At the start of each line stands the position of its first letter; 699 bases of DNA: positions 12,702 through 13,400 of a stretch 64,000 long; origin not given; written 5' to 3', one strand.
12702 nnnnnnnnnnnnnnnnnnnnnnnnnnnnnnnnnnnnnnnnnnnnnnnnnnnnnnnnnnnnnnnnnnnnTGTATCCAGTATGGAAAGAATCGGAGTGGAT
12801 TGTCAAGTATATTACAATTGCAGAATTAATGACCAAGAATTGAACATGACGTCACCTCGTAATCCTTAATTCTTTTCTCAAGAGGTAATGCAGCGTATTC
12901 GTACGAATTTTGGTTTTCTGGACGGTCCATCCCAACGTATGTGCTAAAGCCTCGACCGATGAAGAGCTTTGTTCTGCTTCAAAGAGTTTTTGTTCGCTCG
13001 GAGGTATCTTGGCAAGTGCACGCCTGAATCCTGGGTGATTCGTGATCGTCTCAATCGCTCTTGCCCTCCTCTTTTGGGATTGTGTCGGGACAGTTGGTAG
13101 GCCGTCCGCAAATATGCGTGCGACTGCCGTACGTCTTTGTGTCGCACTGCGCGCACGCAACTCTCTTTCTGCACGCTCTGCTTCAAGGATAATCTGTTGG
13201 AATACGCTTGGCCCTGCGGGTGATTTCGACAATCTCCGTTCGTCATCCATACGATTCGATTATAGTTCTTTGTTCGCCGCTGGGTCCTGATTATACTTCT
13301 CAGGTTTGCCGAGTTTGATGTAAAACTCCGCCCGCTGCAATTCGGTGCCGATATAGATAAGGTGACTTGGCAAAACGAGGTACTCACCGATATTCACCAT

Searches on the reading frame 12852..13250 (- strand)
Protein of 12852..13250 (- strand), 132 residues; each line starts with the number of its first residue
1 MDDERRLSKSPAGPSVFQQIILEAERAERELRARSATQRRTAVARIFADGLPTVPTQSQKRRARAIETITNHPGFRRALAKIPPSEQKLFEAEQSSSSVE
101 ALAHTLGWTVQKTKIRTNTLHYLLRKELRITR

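Call 3: search_protein_families(library=pfam, proteins=[window:12852-13250:-], max_evalue=1)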
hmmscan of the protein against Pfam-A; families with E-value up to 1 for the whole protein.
window:12852-13250:- (132 aa): 1 family
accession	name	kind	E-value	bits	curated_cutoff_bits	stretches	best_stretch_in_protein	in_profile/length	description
PF12362.13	DUF3646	-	0.081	13.6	30.2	1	35-85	59-109/114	DNA polymerase III gamma and tau subunits C terminal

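Call 80: search_protein_families(library=ncbifam, proteins=[window:12852-13250:-], max_evalue=0.001)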
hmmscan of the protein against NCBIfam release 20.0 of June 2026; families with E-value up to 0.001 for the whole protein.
window:12852-13250:- (132 aa): 0 families
